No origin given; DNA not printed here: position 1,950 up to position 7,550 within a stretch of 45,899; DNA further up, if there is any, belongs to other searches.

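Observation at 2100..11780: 3226-aa single-ORF giant protein in the tail module: polyvalent / ejected-protein candidate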

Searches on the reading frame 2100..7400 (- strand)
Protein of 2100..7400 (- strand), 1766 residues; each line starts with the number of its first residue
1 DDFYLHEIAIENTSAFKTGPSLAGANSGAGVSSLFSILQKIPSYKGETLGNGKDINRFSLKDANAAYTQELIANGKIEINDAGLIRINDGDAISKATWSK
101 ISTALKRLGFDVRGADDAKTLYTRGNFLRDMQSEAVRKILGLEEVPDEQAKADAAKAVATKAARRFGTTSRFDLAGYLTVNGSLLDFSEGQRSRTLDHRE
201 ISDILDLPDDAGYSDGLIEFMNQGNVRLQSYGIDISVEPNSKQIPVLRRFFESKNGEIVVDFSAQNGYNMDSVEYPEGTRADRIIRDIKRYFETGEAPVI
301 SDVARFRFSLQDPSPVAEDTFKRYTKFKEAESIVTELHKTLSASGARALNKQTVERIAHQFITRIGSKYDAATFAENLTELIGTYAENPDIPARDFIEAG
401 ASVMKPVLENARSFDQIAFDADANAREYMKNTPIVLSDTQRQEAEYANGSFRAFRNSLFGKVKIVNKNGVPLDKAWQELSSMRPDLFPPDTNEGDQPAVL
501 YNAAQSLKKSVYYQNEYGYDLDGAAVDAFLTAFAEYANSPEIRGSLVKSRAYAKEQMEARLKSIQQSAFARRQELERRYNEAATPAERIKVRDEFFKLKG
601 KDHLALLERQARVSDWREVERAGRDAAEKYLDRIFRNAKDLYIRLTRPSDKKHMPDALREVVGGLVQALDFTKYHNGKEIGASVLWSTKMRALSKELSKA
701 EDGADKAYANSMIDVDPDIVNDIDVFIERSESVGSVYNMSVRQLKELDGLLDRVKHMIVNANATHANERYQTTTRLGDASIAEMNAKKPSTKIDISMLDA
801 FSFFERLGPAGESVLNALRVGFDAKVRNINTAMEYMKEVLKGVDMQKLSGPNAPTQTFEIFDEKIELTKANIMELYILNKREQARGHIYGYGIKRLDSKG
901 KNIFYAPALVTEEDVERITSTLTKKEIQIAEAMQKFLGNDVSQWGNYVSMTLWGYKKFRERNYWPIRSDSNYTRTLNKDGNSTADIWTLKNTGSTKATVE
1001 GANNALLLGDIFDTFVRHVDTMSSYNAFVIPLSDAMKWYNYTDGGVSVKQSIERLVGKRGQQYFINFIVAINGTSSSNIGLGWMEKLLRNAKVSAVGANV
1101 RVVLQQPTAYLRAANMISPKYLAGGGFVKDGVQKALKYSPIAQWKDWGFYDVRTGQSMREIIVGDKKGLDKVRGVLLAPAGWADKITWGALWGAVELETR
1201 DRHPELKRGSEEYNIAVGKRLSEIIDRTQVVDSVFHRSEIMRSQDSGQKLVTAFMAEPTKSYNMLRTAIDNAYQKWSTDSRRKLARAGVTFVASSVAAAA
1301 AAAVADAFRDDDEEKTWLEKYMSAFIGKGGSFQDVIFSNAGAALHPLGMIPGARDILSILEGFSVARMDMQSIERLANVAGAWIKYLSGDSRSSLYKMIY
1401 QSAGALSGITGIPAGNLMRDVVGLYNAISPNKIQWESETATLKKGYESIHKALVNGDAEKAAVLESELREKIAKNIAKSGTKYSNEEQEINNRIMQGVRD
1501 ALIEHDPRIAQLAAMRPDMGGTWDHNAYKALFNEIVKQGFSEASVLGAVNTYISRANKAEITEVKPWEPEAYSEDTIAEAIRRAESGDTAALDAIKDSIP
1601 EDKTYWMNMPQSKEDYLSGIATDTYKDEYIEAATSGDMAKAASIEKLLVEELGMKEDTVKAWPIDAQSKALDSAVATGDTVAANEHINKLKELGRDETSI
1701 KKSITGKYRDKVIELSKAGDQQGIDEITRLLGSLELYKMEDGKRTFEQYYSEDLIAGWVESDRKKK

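Call 10: search_dna_similar(query=window:2100-7400:-, collection=phages, mode=protein, max_rows=25)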
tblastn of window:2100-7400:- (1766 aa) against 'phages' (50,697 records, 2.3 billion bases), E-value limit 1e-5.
Records with a match: 1; places in all: 1; records where one place covers at least 80% of the query: 0.
Best place of each record, by identity: <60% 1.
By first word of the organism name: Bacteriophage 1.
By host as written in the record: - 1.
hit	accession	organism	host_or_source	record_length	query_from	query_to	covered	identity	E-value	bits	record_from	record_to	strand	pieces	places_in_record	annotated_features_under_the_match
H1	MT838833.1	Bacteriophage sp.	human fecal samples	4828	746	1428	39%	32.4%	6e-96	349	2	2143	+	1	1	record has no annotation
